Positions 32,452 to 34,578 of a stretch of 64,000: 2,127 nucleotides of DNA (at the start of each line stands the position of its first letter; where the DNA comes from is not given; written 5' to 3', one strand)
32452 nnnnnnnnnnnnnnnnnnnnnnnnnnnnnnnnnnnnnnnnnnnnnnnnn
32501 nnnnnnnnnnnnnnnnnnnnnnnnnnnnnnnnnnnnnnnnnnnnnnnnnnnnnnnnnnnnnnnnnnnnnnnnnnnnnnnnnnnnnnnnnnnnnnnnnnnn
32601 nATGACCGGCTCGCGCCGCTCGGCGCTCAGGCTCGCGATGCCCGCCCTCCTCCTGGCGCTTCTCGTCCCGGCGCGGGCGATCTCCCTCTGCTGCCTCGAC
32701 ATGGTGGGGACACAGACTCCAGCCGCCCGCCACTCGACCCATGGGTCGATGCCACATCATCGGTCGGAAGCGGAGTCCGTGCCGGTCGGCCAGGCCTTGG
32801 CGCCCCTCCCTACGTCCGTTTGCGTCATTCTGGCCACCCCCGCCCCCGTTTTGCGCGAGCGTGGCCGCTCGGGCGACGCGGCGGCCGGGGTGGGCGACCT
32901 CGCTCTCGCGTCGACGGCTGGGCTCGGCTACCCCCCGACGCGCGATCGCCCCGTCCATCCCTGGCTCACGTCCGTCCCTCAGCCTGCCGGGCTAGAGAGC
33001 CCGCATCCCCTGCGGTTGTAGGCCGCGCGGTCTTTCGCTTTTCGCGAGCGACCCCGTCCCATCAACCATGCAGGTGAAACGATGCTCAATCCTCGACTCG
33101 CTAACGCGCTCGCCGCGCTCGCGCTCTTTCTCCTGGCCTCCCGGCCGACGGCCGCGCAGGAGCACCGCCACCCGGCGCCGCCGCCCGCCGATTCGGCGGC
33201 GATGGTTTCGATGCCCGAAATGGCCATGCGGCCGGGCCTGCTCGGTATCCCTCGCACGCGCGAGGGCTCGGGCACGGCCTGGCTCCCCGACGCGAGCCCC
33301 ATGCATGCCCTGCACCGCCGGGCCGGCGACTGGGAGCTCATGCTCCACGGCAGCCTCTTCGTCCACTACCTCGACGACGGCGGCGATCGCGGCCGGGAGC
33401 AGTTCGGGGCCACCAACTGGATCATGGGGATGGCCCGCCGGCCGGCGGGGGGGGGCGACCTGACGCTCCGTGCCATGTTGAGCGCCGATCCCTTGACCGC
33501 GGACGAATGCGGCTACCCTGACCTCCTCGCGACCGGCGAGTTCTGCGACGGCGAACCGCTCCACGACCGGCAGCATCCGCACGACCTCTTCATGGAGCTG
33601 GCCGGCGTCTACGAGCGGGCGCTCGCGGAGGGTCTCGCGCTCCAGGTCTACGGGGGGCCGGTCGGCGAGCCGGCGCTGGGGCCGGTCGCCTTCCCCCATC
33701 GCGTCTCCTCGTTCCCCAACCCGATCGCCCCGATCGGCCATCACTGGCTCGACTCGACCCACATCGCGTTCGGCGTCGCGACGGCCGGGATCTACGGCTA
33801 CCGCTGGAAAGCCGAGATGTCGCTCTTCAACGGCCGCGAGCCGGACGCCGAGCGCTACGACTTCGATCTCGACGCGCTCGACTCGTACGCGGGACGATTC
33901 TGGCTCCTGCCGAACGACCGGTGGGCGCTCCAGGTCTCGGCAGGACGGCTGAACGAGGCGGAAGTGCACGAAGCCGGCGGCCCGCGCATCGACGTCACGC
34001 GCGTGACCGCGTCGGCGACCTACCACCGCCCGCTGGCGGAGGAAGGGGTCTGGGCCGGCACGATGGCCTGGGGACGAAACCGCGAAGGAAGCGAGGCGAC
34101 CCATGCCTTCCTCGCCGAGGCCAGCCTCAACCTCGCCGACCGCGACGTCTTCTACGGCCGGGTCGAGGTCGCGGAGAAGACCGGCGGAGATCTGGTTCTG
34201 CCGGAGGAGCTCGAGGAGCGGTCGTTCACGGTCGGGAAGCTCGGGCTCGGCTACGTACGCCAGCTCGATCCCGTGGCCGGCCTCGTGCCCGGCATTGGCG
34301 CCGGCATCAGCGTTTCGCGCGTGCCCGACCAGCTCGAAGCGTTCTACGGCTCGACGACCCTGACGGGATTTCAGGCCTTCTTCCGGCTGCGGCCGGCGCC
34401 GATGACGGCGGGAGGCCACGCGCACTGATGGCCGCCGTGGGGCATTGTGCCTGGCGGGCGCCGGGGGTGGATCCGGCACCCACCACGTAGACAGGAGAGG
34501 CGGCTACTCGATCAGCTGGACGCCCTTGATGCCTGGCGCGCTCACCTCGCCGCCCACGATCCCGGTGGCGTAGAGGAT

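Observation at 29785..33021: csoR-copA unit with a B. subtilis-type CsoR operator, leaderless csoR, and translationally coupled downstream ORFs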

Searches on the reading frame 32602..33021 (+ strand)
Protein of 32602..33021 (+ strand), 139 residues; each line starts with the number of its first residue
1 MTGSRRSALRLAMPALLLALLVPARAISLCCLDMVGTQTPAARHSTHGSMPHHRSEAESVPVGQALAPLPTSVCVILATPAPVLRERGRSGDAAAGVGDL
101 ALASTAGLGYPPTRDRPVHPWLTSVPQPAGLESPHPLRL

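Call 3: search_protein_families(library=pfam, proteins=[window:32602-33021:+], max_evalue=0.1)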
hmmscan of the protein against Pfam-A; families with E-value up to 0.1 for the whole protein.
window:32602-33021:+ (139 aa): 0 families

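Call 4: search_protein_families(library=ncbifam, proteins=[window:32602-33021:+], max_evalue=0.1)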
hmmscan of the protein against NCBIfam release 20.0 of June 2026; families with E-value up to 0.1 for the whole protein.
window:32602-33021:+ (139 aa): 0 families

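Call 23: search_protein_representatives(protein=window:32602-33021:+)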
Query: 139 residues. Proteins with E-value up to 0.001 (for the whole library): 14; up to 1e-10: 3; up to 1e-30: 1. The best 14 are listed.
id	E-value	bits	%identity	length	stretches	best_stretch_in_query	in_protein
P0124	6.1e-83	291.9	100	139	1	1-139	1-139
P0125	8.7e-24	100.3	50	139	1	1-139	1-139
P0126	3.9e-11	59.4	41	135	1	1-138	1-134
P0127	5.3e-08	49.2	36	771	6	96-135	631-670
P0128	8.8e-08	48.5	41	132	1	13-139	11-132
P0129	5.8e-07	45.9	41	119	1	18-139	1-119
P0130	1.3e-05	41.5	42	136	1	1-104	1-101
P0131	1.5e-05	41.3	40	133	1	6-136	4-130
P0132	2.0e-05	40.9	41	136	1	6-106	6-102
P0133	2.5e-05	40.6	46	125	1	10-92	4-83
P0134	6.9e-05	39.1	35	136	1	3-118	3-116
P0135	1.1e-04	38.5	43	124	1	12-116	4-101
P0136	7.1e-04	35.9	38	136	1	8-113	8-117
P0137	9.2e-04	35.5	36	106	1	30-138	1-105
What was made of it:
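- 32602..33021 (+): p139, a 139-aa protein with a signal sequence, rich in Cys and His and mostly disordered. Its motifs are LLVPARA-I(A/S)LCC, a His cluster, a third Cys, PALRER and a C-terminal HPLRL. The exhaustive search found 14 representatives (call 23).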

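Call 78: search_protein_families(library=pfam, proteins=[window:32602-33021:+], max_evalue=1)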
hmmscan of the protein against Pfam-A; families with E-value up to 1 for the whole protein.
window:32602-33021:+ (139 aa): 0 families
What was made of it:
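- Closest known: Disordered periplasmic metal-binding proteins such as PcoE/SilE and the chaperone CusF. Different: There is no family match (calls 3, 4, 78).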

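Call 88: list_cluster_members(proteins=[window:32495-32602:+, window:32602-33021:+, P0144])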
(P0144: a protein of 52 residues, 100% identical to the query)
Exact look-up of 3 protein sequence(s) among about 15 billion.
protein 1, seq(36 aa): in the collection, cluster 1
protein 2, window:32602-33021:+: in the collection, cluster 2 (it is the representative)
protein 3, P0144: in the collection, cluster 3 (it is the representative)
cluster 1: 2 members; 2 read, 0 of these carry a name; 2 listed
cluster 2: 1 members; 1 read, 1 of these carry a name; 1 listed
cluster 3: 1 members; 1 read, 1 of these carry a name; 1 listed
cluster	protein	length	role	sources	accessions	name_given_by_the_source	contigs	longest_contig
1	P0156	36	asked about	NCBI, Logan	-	-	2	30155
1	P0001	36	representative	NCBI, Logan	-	-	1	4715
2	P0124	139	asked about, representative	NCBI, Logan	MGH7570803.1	MAG: hypothetical protein ACREMK_03030 [Gemmatimonadota bacterium]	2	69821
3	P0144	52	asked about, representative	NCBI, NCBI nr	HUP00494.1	MAG TPA: hypothetical protein VM737_03110 [Gemmatimonadota bacterium] | hypothetical protein [Gemmatimonadota bacterium]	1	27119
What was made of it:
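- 32602..33021 (+): Annotated as hypothetical protein ACREMK_03030 (call 88).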

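Call 91: predict_structure(alignment_id=A4)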
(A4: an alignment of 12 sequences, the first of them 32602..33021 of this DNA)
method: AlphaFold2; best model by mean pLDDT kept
length: 139 residues; sequences in the alignment: 12
mean_pLDDT: 58.7   pTM: 0.25
mean pLDDT of the five models: 58.7, 57.4, 56.9, 56.3, 54.9
residues with pLDDT >= 90: 9; 70-90: 22; 50-70: 54; < 50: 54
segments of 3 or more residues with pLDDT < 50: 58-65, 92-94, 96-119, 121-124, 130-132
pLDDT, mean of each block of 10 residues (from residue 1): 79 92 85 63 52 50 49 54 57 48 47 48 49 50
secondary structure, 60 per line:
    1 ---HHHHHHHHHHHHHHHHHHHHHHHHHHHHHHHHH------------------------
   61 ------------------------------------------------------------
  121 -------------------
elements in order: H4-36
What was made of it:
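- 32602..33021 (+): In the AF2 model only the N-terminal helix is confident (call 91).
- Predicted disorder outside the N-terminal helix (call 91).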

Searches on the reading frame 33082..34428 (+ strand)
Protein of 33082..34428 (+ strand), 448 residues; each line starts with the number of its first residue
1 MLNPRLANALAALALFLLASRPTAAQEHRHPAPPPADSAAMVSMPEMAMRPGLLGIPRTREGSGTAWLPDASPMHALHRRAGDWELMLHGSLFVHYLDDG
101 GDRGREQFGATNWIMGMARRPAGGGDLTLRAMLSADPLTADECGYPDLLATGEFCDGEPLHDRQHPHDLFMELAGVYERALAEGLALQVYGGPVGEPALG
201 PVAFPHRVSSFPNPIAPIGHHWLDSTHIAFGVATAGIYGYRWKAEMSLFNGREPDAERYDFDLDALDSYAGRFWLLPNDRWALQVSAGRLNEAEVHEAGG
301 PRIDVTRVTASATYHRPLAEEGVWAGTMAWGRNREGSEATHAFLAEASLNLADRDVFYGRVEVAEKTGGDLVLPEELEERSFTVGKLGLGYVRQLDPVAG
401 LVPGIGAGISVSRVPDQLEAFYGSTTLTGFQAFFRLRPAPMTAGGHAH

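Call 3: search_protein_families(library=pfam, proteins=[window:33082-34428:+], max_evalue=0.1)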
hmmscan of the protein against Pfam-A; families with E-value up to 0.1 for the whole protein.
window:33082-34428:+ (448 aa): 0 families

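Call 4: search_protein_families(library=ncbifam, proteins=[window:33082-34428:+], max_evalue=0.1)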
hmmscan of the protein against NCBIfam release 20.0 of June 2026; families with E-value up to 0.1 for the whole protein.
window:33082-34428:+ (448 aa): 0 families

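Call 11: find_homologous_proteins(query=window:33082-34428:+, max_evalue=0.001)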
Query window:33082-34428:+ (448 aa): 7981 proteins with E <= 0.001 among 8000 candidates; the best 120 are listed.
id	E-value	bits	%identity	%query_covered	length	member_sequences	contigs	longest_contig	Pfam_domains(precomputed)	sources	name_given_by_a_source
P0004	0.0e+0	1029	100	100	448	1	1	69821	-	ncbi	ncbi:MAG: hypothetical protein ACREMK_03035 [Gemmatimonadota bacterium]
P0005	3.1e-279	944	92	100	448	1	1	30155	-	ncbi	-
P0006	1.3e-262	890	85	100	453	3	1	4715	-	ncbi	-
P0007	4.0e-258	875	84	100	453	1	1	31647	-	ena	-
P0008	2.5e-257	872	84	100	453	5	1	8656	-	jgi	jgi:hypothetical protein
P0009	7.0e-257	871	84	100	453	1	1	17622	-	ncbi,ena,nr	ncbi:MAG TPA: hypothetical protein VFG78_00650 [Gemmatimonadota bacterium]|nr:hypothetical protein [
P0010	6.7e-254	861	85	94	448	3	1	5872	-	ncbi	ncbi:MAG: hypothetical protein ACREK5_04595 [Gemmatimonadota bacterium]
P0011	2.0e-250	849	81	100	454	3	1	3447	-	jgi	-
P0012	4.4e-250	848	81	100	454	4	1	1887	-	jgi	-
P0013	6.7e-248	841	83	95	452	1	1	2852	-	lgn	-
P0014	3.8e-246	835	82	100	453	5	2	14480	-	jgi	jgi:hypothetical protein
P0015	4.4e-244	829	81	98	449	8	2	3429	-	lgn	-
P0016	3.1e-241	819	79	100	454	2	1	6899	-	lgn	-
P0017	7.8e-241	818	80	100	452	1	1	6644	-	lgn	-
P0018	2.0e-240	816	81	94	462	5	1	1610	-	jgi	jgi:hypothetical protein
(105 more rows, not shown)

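Call 16: find_related_loci(query=A1, collection=genome_contigs, flank=10000)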
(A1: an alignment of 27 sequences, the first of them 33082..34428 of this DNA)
Query A1 (448 aa) in genome_contigs; peptide patterns used: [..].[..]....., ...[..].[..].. (x = any residue, [..] = any of these).
600 stretches matched a pattern (row limit reached: there are more); 556 encode a relative of the query (tblastn E <= 1e-3); the best 80 are kept; 80 distinct loci.
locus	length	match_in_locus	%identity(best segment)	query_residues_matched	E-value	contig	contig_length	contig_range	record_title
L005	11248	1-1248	62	31-441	2e-165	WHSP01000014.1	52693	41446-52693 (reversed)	MAG: Gemmatimonas sp. isolate Dino_bin9 NODE_14_length_52693_cov_6.924677, whole genome shotgun sequence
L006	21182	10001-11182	59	54-448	3e-151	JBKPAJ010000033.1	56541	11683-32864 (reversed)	MAG: Acidobacteriota bacterium isolate GB_HAYS_MAG_00008 GB_HAYS_000000032579, whole genome shotgun sequence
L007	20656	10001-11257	56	35-438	2e-149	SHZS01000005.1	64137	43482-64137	MAG: Gemmatimonadetes bacterium isolate Baikal-deep-G154 BACOMB-C1600, whole genome shotgun sequence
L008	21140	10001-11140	60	60-442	4e-149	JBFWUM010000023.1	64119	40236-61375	MAG: Vicinamibacterales bacterium isolate CA_2019_TPBF_70 NODE_3350_length_64119_cov_15.293318_TPBF, whole genome shotgu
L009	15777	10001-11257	57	20-441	1e-146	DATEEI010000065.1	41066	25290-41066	MAG TPA_asm: Vicinamibacterales bacterium isolate SMAG_U8729 k141_2225536, whole genome shotgun sequence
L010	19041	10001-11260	62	22-444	5e-163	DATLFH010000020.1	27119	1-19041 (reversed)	MAG TPA_asm: Gemmatimonadota bacterium isolate SMAG_U14397 k141_1333938, whole genome shotgun sequence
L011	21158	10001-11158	60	52-439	2e-145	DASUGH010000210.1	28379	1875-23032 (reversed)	MAG TPA_asm: Vicinamibacterales bacterium isolate SMAG_U1400 k141_1221548, whole genome shotgun sequence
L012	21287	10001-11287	54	2-441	1e-144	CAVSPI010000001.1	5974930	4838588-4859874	MAG: uncultured Acidobacteriota bacterium isolate MFD01275.bin.2.72 genome assembly, contig: contig_13227, whole genome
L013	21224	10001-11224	56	48-448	1e-143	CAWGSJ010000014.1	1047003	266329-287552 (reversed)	MAG: uncultured Acidobacteriota bacterium isolate MFD06229.bin.2.219 genome assembly, contig: contig_709, whole genome s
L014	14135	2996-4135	58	60-439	8e-140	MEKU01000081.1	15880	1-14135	MAG: Acidobacteria bacterium RIFCSPLOWO2_02_FULL_67_21 rifcsplowo2_02_scaffold_5082, whole genome shotgun sequence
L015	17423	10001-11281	52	4-437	6e-139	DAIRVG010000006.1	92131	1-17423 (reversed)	MAG TPA_asm: Vicinamibacterales bacterium isolate CTOTU25967 NODE_25_length_92131_cov_10.927701, whole genome shotgun se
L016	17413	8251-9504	58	26-444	9e-151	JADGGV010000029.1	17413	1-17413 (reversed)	MAG: Gemmatimonadetes bacterium isolate HOG88 NODE_1933_length_17413_cov_41.120423, whole genome shotgun sequence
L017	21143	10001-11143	56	59-441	2e-138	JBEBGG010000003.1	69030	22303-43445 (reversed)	MAG: Vicinamibacterales bacterium isolate ASF_16 NODE_125_length_69030_cov_4.791574, whole genome shotgun sequence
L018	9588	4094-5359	52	10-447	1e-136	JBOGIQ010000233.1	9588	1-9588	MAG: Vicinamibacterales bacterium isolate SD8020_metabat2.bin.2 NODE_494_length_9588_cov_1.776451, whole genome shotgun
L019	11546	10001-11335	48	4-445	1e-136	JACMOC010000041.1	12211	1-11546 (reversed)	MAG: Oligoflexus sp. isolate LF-bin-20 FL-bin-20-contig-k141_1097714, whole genome shotgun sequence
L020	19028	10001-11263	53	13-438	2e-132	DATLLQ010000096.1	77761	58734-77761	MAG TPA_asm: Vicinamibacterales bacterium isolate SMAG_U13752 k141_1272056, whole genome shotgun sequence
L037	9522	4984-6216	45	19-439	2e-109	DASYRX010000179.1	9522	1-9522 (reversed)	MAG TPA_asm: Gemmatimonadaceae bacterium isolate SMAG_U4522 k141_3635538, whole genome shotgun sequence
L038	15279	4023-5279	47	35-446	6e-109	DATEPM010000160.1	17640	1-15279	MAG TPA_asm: Gemmatimonadaceae bacterium isolate SMAG_U9021 k141_1167262, whole genome shotgun sequence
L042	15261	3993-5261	44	9-445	5e-108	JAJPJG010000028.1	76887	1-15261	MAG: Spartobacteria bacterium isolate Centralia_MAG_443 k107_32968778, whole genome shotgun sequence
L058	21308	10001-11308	42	11-438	4e-101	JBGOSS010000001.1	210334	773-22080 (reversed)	MAG: Gemmatimonadota bacterium isolate OBJ_0618_7090110_181 k141_379410_length_210334_cov_60.3163, whole genome shotgun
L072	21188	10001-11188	45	43-439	7e-97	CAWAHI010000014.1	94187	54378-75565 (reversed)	MAG: uncultured Verrucomicrobiae bacterium isolate MFD04967.bin.1.146 genome assembly, contig: contig_33588, whole genom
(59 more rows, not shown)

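Call 24: predict_structure(alignment_id=A1)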
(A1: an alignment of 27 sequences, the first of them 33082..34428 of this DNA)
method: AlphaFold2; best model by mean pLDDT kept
length: 448 residues; sequences in the alignment: 27
mean_pLDDT: 75.6   pTM: 0.76
mean pLDDT of the five models: 75.6, 73.3, 71.9, 64.1, 62.7
residues with pLDDT >= 90: 92; 70-90: 231; 50-70: 64; < 50: 61
segments of 3 or more residues with pLDDT < 50: 20-47, 62-65, 202-210, 217-226, 443-448
pLDDT, mean of each block of 10 residues (from residue 1): 68 66 32 31 39 67 58 76 85 83 73 85 90 79 58 64 68 89 92 83 47 48 53 92 92 69 87 90 90 79 88 86 85 86 87 87 83 84 89 89 91 91 89 84 42
secondary structure, 60 per line:
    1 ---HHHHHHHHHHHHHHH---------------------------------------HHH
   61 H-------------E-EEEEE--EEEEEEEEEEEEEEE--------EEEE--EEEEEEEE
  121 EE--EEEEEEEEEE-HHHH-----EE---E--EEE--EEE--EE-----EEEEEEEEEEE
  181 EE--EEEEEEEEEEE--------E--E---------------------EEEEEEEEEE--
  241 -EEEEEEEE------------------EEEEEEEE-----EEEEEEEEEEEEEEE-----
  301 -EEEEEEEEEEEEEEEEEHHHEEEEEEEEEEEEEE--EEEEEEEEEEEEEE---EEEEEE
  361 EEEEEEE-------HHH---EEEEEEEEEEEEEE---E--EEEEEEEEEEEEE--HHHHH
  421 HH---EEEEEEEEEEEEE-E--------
elements in order: H4-18 H58-61 E77-81 E84-98 E107-110 E113-122 E125-134 H136-139 E153-155 E158-160 E170-182 E185-195 E229-238 E242-249 E268-275 E281-295 E302-318 E322-335 E338-351 E355-367 E381-394 E401-413 H416-422 E426-438
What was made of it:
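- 33082..34428 (+): p448, a 448-aa porin-like outer-membrane beta-barrel. It has a signal peptide, a His/Met-rich N-terminal tail and the invariant motifs DRQHPHD and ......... plus 2 Cys. The AF2 model has pLDDT 75.6 and pTM 0.76 and is all-beta (call 24).
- On Outer-membrane porin-like beta-barrel (p448): The AF2 model has about 20 long strands and pTM 0.76 (call 24).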

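Call 27: fold_search(model_id=the predicted structure, library=pdb)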
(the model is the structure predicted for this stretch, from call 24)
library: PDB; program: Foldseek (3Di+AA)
matches with E <= 10: 1003; with E <= 0.001: 222
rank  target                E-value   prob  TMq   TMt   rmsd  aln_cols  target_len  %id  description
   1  2fgq                  3.8e-09  1.00  0.46  0.60   7.9       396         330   10  High resolution X-ray structure of Omp32 in complex with malate (released 2006-01-31)
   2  5nxn_A                5.9e-09  1.00  0.47  0.59   7.4       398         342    8  Structure of a L5-deletion mutant of Providencia stuartii Omp-Pst1 (released 2018-02-21)
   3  8wv0_A                8.5e-09  1.00  0.48  0.63   6.9       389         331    9  Outer membrane porin of Burkholderia pseudomallei (BpsOmp38) (released 2024-10-30)
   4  8wv0_B                1.2e-08  1.00  0.47  0.62   7.0       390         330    9  Outer membrane porin of Burkholderia pseudomallei (BpsOmp38) (released 2024-10-30)
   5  8jto                  1.2e-08  1.00  0.45  0.56   7.1       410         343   10  Outer membrane porin of Burkholderia pseudomallei (BpsOmp38) in complex with ceftazidime (released 2024-06-26)
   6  9j9n_A                1.2e-08  1.00  0.48  0.62   7.0       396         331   11  artificial mononuclear Zn-bound metalloprotein 2 (M2:Zn) (released 2025-07-02)
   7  9j9l                  2.2e-08  1.00  0.49  0.62   7.0       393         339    9  artificial mononuclear Zn-bound metalloprotein 1 (M1:Zn) (released 2025-07-02)
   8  2o4v_A                2.2e-08  1.00  0.47  0.50   8.8       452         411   11  An arginine ladder in OprP mediates phosphate specific transfer across the outer membrane (released 2006-12-26)
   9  1e54_A                2.3e-08  1.00  0.48  0.62   6.8       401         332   11  Anion-selective porin from Comamonas acidovorans (released 2001-07-12)
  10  4kr8_A                2.8e-08  1.00  0.46  0.57   7.3       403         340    8  Salmonella typhi OmpF complex with Daunomycin (released 2014-05-28)
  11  4rjw                  2.9e-08  1.00  0.45  0.47  12.3       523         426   10  Crystal structure of Pseudomonas aeruginosa OprO (released 2015-10-21)
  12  1opf_A                3.4e-08  1.00  0.48  0.60   6.8       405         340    9  THE STRUCTURE OF OMPF PORIN IN A TETRAGONAL CRYSTAL FORM (released 1995-02-07)
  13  4d64_A                3.6e-08  1.00  0.47  0.58   7.6       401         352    8  Structure of porin Omp-Pst1 from P. stuartii; the crystallographic symmetry generates a dimer of trimers. (released 2016-03-09)
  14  4rjx                  3.8e-08  1.00  0.44  0.46  12.7       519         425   10  Crystal structure of the OprO mutant protein F62Y/D114Y (released 2015-10-21)
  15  5o77                  4.0e-08  1.00  0.50  0.64   6.9       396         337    9  Klebsiella pneumoniae OmpK35 (released 2018-06-20)
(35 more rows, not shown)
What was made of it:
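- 33082..34428 (+): Foldseek against the PDB gives Omp32, OmpF and OprP at E about 4e-9 (call 27).
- On Outer-membrane porin-like beta-barrel (p448): Foldseek gives probability 1.00 to Omp32, OmpF and OprP, with TM-scores of 0.46-0.64 normalised on the target (call 27).
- Closest known: Outer-membrane copper proteins PcoB/CopB, and general 16-18-strand porins. Same: p448 has a signal peptide, a His/Met-rich flexible N-terminus and a large beta-barrel whose fold matches porins (calls 24, 27).
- Porin fold (calls 24, 27). The fold is that of diffusion porins (call 27), which are passive and bidirectional.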

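Call 75: search_solved_structures(query=A1, max_evalue=1)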
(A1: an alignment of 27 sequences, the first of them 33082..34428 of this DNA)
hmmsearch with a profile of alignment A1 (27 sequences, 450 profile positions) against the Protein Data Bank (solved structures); distinct sequences matched with E-value up to 1: 0.
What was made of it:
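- On Outer-membrane porin-like beta-barrel (p448): The profile search of PDB sequences found nothing at E up to 1 (call 75).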

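Call 93: search_protein_families(library=pfam, proteins=[L037:2334-2777:-, L042:1423-2823:+, L072:6851-8164:+, L018:5662-6291:+, L020:11892-12272:+, L058:14243-15487:+, L072:11424-13322:+, L038:8977-12168:+], max_evalue=0.001)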
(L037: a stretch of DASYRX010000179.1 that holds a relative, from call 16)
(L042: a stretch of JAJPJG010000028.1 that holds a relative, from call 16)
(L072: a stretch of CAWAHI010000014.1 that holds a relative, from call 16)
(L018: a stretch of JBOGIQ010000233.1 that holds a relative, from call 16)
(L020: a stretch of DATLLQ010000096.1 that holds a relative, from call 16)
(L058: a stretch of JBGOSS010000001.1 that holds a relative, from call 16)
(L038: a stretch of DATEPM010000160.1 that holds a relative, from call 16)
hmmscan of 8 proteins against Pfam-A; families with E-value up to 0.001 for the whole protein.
L037:2334-2777:- (147 aa): 1 family
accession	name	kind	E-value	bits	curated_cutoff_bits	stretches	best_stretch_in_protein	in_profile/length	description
PF04234.18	CopC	-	8.1e-22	78.5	23.3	1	34-130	1-92/92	CopC domain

L042:1423-2823:+ (466 aa): 3 families
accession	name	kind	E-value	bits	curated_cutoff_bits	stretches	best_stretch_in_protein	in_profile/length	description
PF07732.21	Cu-oxidase_3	-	4.3e-41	140.1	21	1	96-207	6-118/119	Multicopper oxidase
PF07731.20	Cu-oxidase_2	-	4.4e-33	114.4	20.4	2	236-347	10-132/137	Multicopper oxidase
PF00394.28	Cu-oxidase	-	2.4e-07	31.4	21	1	252-339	55-140/157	Multicopper oxidase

L072:6851-8164:+ (437 aa): 4 families
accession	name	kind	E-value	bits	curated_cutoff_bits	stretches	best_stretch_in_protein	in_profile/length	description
PF07690.21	MFS_1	-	7.3e-48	163.7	33.4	2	11-355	1-347/347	Major Facilitator Superfamily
PF00083.30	Sugar_tr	-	4.3e-11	42.8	22.3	1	45-187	45-194/452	Sugar (and other) transporter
PF13347.12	MFS_2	-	3.9e-07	29.4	27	1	20-310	7-320/427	MFS/sugar transport protein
PF01306.25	LacY_symp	-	7.6e-06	25.4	24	1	48-185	45-189/413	LacY proton/sugar symporter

L018:5662-6291:+ (209 aa): 2 families
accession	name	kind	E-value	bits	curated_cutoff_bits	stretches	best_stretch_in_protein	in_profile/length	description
PF13442.11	Cytochrome_CBB3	-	1.3e-09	38.7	27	1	75-159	2-68/68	Cytochrome C oxidase, cbb3-type, subunit III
PF00034.26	Cytochrom_C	-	0.00011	23.9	21.3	1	77-136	2-54/90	Cytochrome c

L020:11892-12272:+ (126 aa): 1 family
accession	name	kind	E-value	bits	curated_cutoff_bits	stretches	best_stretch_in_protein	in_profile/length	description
PF12667.13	NigD_N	-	0.0002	21.8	24.3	1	62-118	3-61/67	NigD-like N-terminal OB domain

L058:14243-15487:+ (414 aa): 3 families
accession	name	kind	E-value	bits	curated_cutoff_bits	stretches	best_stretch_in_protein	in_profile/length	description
PF16576.10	HlyD_D23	-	1.1e-77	260.6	30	1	79-300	2-213/214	Barrel-sandwich domain of CusB or HlyD membrane-fusion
PF13437.12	HlyD_3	-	3.7e-25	89.2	22.2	1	197-298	1-106/106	HlyD family secretion protein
PF00529.27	CusB_dom_1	-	2.1e-06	28.3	26.5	0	118-282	12-48/89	Cation efflux system protein CusB domain 1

L072:11424-13322:+ (632 aa): 3 families
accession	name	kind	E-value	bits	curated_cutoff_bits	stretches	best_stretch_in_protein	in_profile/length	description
PF03320.18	FBPase_glpX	-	5.7e-111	370.7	27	1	294-614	3-307/307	Bacterial fructose-1,6-bisphosphatase, glpX-encoded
PF04191.18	PEMT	-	9e-14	52.2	25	1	99-194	7-104/105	Phospholipid methyltransferase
PF04140.19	ICMT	-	9.8e-14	52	24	1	99-189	3-94/95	Isoprenylcysteine carboxyl methyltransferase (ICMT) family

L038:8977-12168:+ (1063 aa): 1 family
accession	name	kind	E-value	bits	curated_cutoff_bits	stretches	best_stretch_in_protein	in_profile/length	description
PF00873.25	ACR_tran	-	2.5e-223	744.3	28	1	5-1030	1-1019/1021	AcrB/AcrD/AcrF family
